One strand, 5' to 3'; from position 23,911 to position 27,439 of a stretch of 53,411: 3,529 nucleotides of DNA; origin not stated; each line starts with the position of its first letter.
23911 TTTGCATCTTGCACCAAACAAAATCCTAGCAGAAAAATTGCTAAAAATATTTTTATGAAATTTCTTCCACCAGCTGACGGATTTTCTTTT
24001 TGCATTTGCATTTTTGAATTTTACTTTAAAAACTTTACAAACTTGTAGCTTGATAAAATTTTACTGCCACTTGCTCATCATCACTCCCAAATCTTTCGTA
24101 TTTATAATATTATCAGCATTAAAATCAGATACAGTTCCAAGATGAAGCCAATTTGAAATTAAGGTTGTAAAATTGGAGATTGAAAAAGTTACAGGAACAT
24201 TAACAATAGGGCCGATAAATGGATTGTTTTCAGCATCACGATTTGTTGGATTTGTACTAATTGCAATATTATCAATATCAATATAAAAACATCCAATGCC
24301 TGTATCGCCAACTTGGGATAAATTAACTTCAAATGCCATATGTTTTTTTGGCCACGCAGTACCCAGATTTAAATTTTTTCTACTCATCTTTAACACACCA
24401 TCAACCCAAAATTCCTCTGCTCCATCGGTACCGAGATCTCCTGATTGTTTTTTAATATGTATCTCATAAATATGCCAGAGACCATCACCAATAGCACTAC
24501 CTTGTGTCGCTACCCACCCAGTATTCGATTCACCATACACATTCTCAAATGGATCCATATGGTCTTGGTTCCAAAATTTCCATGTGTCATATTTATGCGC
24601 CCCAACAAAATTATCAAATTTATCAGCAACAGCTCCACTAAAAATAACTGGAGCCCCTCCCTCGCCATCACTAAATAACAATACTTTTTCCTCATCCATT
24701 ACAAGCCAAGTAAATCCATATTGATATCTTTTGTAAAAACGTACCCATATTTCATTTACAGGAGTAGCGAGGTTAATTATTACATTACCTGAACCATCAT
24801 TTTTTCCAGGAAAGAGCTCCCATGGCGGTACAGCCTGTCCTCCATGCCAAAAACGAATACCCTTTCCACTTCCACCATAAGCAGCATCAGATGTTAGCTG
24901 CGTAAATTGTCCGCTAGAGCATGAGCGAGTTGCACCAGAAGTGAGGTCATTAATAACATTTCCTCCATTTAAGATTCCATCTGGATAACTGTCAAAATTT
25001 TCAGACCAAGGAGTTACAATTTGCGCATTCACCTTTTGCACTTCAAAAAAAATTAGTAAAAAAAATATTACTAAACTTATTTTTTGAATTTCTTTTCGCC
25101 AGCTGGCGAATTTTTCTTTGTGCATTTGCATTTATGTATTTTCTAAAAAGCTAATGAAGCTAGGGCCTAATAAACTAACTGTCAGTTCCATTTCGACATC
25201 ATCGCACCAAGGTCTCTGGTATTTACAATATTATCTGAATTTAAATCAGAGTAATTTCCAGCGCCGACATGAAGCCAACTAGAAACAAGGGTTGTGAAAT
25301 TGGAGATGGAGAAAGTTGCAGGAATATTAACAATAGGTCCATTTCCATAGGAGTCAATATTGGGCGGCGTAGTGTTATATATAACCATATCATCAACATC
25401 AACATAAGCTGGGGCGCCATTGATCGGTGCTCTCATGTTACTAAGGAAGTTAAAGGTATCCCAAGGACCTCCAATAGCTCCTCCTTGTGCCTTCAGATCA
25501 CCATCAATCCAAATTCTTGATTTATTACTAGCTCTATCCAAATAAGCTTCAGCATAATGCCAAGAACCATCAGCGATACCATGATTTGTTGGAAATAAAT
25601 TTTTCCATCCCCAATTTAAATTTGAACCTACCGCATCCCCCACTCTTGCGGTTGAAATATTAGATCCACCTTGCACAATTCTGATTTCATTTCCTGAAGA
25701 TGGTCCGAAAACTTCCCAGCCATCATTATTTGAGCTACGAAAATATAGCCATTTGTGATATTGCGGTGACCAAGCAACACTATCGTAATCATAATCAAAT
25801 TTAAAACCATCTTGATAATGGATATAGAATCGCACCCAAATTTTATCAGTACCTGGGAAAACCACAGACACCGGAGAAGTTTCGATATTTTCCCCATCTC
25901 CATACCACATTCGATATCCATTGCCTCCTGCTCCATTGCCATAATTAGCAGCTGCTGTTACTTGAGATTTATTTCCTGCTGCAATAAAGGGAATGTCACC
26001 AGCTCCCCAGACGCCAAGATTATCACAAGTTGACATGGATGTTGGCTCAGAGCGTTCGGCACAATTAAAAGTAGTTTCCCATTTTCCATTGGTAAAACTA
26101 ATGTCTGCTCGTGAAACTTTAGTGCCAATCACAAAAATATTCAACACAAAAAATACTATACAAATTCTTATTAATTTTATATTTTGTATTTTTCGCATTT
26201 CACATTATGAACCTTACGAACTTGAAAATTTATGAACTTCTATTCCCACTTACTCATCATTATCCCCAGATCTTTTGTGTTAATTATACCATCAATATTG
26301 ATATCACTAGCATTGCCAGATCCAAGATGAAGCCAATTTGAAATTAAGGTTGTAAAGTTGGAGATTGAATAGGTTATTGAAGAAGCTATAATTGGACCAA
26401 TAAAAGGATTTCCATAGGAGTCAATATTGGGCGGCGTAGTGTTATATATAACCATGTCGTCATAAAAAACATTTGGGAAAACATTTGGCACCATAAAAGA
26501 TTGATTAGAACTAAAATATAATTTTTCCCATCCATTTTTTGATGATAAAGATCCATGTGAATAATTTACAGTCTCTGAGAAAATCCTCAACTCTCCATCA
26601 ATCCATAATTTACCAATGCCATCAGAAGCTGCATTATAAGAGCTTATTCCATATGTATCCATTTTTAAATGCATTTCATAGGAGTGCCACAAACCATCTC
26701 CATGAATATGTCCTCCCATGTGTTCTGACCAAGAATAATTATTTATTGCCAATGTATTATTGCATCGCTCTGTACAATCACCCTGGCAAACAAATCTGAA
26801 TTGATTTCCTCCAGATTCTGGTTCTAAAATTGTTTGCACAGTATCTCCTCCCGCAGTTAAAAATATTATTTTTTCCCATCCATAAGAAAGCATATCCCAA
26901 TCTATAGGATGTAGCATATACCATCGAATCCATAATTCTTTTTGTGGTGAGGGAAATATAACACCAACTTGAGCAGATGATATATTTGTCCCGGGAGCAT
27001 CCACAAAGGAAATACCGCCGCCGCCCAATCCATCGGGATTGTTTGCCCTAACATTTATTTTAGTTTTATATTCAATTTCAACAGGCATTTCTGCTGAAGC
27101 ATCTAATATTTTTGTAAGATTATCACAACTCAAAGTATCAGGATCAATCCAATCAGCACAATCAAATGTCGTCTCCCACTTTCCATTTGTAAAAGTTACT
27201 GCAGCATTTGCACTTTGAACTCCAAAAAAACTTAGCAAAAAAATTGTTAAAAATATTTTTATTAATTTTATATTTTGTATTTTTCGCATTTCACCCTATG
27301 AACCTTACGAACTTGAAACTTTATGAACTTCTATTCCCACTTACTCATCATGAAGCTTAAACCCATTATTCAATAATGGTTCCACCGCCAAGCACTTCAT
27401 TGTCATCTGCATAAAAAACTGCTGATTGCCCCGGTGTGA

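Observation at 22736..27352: Tandem array of four diverged secreted jelly-roll paralogs, bounded by gene-end stubs: a recombining surface or secreted protein cassette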

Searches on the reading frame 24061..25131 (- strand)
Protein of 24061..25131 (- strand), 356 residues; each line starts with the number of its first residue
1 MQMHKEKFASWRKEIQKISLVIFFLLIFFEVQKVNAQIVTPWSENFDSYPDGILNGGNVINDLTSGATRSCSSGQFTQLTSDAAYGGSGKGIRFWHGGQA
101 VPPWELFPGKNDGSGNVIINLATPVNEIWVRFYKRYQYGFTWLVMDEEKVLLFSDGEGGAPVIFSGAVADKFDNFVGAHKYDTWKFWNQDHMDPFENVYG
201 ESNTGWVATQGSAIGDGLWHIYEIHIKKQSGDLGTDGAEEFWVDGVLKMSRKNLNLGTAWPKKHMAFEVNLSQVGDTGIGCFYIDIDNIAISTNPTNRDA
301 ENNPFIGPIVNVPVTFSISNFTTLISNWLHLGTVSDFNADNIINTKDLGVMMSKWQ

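Call 5: search_protein_families(library=pfam, proteins=[window:24061-25131:-], max_evalue=1)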
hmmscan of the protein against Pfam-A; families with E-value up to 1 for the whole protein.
window:24061-25131:- (356 aa): 1 family
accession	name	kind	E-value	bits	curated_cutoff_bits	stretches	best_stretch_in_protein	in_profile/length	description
PF14099.13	Polysacc_lyase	-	0.046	14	29.9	1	205-260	131-183/210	Polysaccharide lyase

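Call 55: search_protein_families(library=ncbifam, proteins=[window:24061-25131:-], max_evalue=1)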
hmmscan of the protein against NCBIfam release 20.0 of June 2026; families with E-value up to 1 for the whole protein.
window:24061-25131:- (356 aa): 0 families

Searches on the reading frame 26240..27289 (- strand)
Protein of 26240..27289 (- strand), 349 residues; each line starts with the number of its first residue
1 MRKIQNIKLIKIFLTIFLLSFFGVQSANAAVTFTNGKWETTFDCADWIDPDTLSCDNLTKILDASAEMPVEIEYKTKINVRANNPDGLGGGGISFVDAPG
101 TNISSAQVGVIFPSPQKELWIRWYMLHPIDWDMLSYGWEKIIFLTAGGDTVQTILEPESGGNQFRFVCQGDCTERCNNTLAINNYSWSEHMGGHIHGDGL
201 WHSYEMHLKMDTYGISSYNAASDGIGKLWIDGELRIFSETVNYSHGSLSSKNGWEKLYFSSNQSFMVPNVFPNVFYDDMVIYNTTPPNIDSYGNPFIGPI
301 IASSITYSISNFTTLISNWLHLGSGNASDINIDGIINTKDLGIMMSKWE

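Call 5: search_protein_families(library=pfam, proteins=[window:26240-27289:-], max_evalue=1)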
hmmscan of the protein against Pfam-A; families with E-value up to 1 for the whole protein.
window:26240-27289:- (349 aa): 1 family
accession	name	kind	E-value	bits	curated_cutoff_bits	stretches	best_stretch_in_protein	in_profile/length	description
PF23235.1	WH3_Lhr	-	0.26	12.1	27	0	236-263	66-93/95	Large helicase-related protein, winged-helix domain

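Call 10: find_homologous_proteins(query=window:26240-27289:-)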
Query window:26240-27289:- (349 aa): 54 proteins with E <= 0.001 among 1265 candidates.
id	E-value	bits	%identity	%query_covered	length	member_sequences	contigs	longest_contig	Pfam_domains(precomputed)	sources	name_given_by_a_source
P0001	1.2e-240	816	100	100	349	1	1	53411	-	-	-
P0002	8.0e-60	221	39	95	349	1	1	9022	-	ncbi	-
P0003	5.4e-57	212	43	78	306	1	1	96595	PF14099.14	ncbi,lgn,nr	ncbi:MAG: hypothetical protein HGA36_02880 [Candidatus Moranbacteria bacterium]|nr:hypothetical prot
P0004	1.7e-54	203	38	100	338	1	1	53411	-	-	-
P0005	2.4e-52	196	37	99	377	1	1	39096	-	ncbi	-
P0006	2.5e-50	190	39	79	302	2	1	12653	-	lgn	-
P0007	2.0e-49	187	40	79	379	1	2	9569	-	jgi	-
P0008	2.0e-48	183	41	81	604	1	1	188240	-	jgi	jgi:hypothetical protein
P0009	2.6e-44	170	38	65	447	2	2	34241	-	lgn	-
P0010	6.8e-41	159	37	78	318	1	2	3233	-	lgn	-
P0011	1.0e-40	158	38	83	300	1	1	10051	-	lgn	-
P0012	3.5e-39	153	35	83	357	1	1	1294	-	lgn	-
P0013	3.7e-39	153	34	74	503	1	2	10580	-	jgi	-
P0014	3.7e-39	153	37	84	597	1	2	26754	PF14099.14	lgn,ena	-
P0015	3.9e-39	153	36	85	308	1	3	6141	-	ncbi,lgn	-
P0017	2.3e-37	147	35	85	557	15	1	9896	PF21294.5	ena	-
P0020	4.2e-35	140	38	64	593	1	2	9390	PF21294.5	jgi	jgi:hypothetical protein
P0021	5.8e-35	139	33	85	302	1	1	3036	PF14099.14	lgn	-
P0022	2.7e-34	137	33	86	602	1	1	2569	PF14099.14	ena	-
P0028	6.1e-33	133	35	85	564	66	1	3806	PF21294.5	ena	-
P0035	1.9e-29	121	34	79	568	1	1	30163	PF21294.5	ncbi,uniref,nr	ncbi:polysaccharide lyase [Desulfatitalea alkaliphila]|uniref:Polysaccharide lyase 14 domain-contain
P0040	7.6e-28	116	30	86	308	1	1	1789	PF14099.14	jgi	jgi:hypothetical protein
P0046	2.7e-25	107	31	84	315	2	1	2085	PF21294.5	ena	-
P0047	4.1e-25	107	33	79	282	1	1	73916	PF14099.14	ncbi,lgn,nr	ncbi:MAG: heparin lyase I family protein [Deltaproteobacteria bacterium]|nr:heparin lyase I family p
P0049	2.1e-24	104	52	30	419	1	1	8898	PF14099.14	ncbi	-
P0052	2.5e-14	71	33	67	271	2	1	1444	PF14099.14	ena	-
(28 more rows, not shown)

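Call 12: find_encoding_contigs(protein=P0002, flank=10000, max_places=3)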
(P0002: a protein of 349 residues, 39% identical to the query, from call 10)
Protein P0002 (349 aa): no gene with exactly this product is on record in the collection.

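Call 13: find_encoding_contigs(protein=P0005, flank=10000, max_places=3)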
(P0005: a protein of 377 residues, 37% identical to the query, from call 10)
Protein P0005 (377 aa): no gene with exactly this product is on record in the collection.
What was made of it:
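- Tried and rejected: Related contigs. find_encoding_contigs failed for P0002 and P0005, whose contigs probably hold the most similar arrays (calls 12, 13).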

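Call 31: search_solved_structures(query=A3, max_evalue=1, show_alignments=2)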
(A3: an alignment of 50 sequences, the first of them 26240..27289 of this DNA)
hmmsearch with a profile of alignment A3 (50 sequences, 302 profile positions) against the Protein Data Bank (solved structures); distinct sequences matched with E-value up to 1: 1.
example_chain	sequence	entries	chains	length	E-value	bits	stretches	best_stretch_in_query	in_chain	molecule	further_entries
3zyp_A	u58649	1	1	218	0.085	15.5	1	152-262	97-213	CIP1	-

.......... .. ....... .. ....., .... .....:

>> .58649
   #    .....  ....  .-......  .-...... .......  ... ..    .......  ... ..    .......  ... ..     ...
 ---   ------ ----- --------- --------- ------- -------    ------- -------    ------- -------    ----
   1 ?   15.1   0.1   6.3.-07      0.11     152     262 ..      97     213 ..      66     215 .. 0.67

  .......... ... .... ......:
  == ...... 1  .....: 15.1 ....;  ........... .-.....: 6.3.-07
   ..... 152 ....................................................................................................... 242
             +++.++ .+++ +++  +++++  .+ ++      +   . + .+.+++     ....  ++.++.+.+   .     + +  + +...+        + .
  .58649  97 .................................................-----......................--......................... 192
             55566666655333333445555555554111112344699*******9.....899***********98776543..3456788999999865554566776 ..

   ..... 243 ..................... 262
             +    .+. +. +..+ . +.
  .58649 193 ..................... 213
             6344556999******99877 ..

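Call 33: search_protein_families(library=pfam, alignment_id=A3, max_evalue=0.01)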
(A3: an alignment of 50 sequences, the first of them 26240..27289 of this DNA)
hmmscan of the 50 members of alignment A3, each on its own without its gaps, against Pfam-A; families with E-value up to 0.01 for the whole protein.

A. member 1, window:26240-27289:- (349 aa): 0 families

B. families by the number of members that match (of 50 scanned): 7 families
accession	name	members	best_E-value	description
PF14099.13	Polysacc_lyase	17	3.4e-11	Polysaccharide lyase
PF21294.4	Polysacc_lyase_14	12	1.1e-09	Polysaccharide lyase 14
PF06439.18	3keto-disac_hyd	3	5.3e-05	3-keto-disaccharide hydrolase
PF00404.24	Dockerin_1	2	2.6e-06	Dockerin type I domain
PF09136.16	Glucodextran_B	2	0.00011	Glucodextranase, domain B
PF19410.4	DUF5980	1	0.0003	Family of unknown function (DUF5980)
PF25077.1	DUF7800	1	0.0075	Domain of unknown function (DUF7800)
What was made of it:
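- On Polysaccharide lyase jelly-roll families (PF14099 / PF21294; PL13, PL14, PL20): However, 17 and 12 of 50 homologues match at E<0.01 (call 33).
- Closest known: Beta-jelly-roll polysaccharide lyases and relatives: PL14. Same: Relatives of P2-P4 hit these Pfam models (call 33).
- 17 of 50 family members hit PF14099 and 12 of 50 hit PF21294 (call 33). Relatives are recognised by lyase Pfam models (call 33).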

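Call 35: predict_structure(alignment_id=A3)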
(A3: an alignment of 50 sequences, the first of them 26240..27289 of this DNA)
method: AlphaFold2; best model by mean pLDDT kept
length: 349 residues; sequences in the alignment: 50
mean_pLDDT: 81.2   pTM: 0.78
mean pLDDT of the five models: 81.2, 81.1, 81.1, 80.6, 79.1
residues with pLDDT >= 90: 159; 70-90: 102; 50-70: 66; < 50: 22
segments of 3 or more residues with pLDDT < 50: 304-307, 321-329, 337-340, 347-349
pLDDT, mean of each block of 10 residues (from residue 1): 73 89 70 95 92 91 71 85 93 89 87 97 95 82 93 88 85 59 84 91 96 70 91 90 91 95 74 92 92 82 52 56 46 53 50
secondary structure, 60 per line:
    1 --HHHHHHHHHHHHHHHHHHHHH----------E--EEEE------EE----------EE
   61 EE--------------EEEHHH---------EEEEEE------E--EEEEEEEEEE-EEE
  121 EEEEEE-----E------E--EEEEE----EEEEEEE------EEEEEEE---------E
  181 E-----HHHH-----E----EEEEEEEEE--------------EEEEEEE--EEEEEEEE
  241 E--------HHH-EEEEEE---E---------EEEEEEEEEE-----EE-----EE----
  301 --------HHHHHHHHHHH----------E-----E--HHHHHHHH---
elements in order: H3-23 E37-40 E59-62 E77-79 E92-97 E107-116 E118-126 E142-146 E151-157 E164-170 H187-190 E201-209 E224-230 E233-241 E254-259 E273-282 H309-319 H339-346

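Call 38: fold_search(model_id=the predicted structure, library=pdb)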
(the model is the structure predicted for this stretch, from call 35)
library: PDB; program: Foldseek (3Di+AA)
matches with E <= 10: 1361; with E <= 0.001: 190
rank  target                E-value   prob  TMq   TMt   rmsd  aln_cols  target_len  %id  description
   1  6kzk_A                1.9e-08  1.00  0.41  0.58   4.5       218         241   12  Structure of alginate lyase Aly36B mutant K143A/M171A in complex with alginate trisaccharide (released 2020-09-23)
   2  8q2a_C                5.3e-08  1.00  0.45  0.64   5.9       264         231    9  TtX122B - A domain of unknown function from the Teredinibacter turnerae protein TERTU_2913 (released 2024-03-13)
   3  3a0n                  7.8e-08  1.00  0.34  0.47   7.7       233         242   12  Crystal structure of D-glucuronic acid-bound alginate lyase vAL-1 from Chlorella virus (released 2009-10-20)
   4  3gne_A                2.1e-07  1.00  0.37  0.51   7.6       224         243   12  Crystal structure of alginate lyase vAL-1 from Chlorella virus (released 2009-10-20)
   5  5gmt_A                2.4e-07  1.00  0.39  0.50   6.7       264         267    8  Crystal structure of the marine PL-14 alginate lyase from Aplysia kurodai (released 2017-01-04)
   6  8q29_A                2.5e-07  1.00  0.40  0.55   8.1       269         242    8  TtX122A - A domain of unknown function from the Teredinibacter turnerae protein TERTU_3803 (released 2024-03-13)
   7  8q2a_A                2.8e-07  1.00  0.42  0.58   6.9       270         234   10  TtX122B - A domain of unknown function from the Teredinibacter turnerae protein TERTU_2913 (released 2024-03-13)
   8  8q28_B                3.3e-07  1.00  0.42  0.58   7.0       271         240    8  Se-Met labelled TtX122A - A domain of unknown function from the Teredinibacter turnerae protein TERTU_3803 (released 2024-03-13)
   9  4isq_A                6.1e-07  1.00  0.36  0.31   8.5       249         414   16  Binding domain of Botulinum neurotoxin DC in complex with human synaptotagmin I (released 2013-08-14)
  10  3zyp                  1.2e-06  1.00  0.37  0.56   5.7       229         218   12  Cellulose induced protein, Cip1 (released 2012-09-12)
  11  8q28_A                1.5e-06  1.00  0.42  0.57   6.9       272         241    8  Se-Met labelled TtX122A - A domain of unknown function from the Teredinibacter turnerae protein TERTU_3803 (released 2024-03-13)
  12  3n7k_A                1.7e-06  1.00  0.38  0.32   7.8       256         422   13  Crystal structure of botulinum neurotoxin serotype C1 binding domain (released 2010-09-08)
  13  3azv_A                1.7e-06  1.00  0.35  0.30   9.0       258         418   15  Crystal structure of the receptor binding domain (released 2011-12-28)
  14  9qco_A                2.0e-06  1.00  0.32  0.12   7.0       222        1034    9  NTNH-HA70 complex from Clostridium botulinum Serotype B1 (released 2025-09-10)
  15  5lr0_A                2.3e-06  1.00  0.35  0.30   8.6       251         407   16  Binding domain of Botulinum Neurotoxin DC in complex with SialylT (released 2017-08-30)
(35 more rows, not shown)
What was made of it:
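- On Polysaccharide lyase jelly-roll families (PF14099 / PF21294; PL13, PL14, PL20): The top Foldseek hits are PL36 and PL14 lyases and Cip1 (calls 35, 38).
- Closest known: Beta-jelly-roll polysaccharide lyases and relatives: PL14. Same: Fold (Foldseek E 1e-8 to 1e-6, call 38).
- Its top Foldseek hits are alginate lyases Aly36B and vAL-1, AkAly30 and Cip1, at E 1e-8 to 1e-6 (calls 35, 38).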

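Call 55: search_protein_families(library=ncbifam, proteins=[window:26240-27289:-, P0003, P0035], max_evalue=1)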
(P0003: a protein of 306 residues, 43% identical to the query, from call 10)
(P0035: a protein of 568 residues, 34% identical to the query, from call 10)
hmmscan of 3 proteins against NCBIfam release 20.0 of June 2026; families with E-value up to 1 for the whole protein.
window:26240-27289:- (349 aa): 0 families

P0003 (306 aa): 0 families

P0035 (568 aa): 0 families

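Call 60: search_solved_structures(query=A3, max_evalue=10, show_alignments=5)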
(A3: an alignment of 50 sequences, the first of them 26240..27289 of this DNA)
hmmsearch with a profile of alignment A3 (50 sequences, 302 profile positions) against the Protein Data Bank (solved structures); distinct sequences matched with E-value up to 10: 1.
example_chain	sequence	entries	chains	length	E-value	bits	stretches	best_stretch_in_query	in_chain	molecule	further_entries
3zyp_A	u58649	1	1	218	0.085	15.5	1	152-262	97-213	CIP1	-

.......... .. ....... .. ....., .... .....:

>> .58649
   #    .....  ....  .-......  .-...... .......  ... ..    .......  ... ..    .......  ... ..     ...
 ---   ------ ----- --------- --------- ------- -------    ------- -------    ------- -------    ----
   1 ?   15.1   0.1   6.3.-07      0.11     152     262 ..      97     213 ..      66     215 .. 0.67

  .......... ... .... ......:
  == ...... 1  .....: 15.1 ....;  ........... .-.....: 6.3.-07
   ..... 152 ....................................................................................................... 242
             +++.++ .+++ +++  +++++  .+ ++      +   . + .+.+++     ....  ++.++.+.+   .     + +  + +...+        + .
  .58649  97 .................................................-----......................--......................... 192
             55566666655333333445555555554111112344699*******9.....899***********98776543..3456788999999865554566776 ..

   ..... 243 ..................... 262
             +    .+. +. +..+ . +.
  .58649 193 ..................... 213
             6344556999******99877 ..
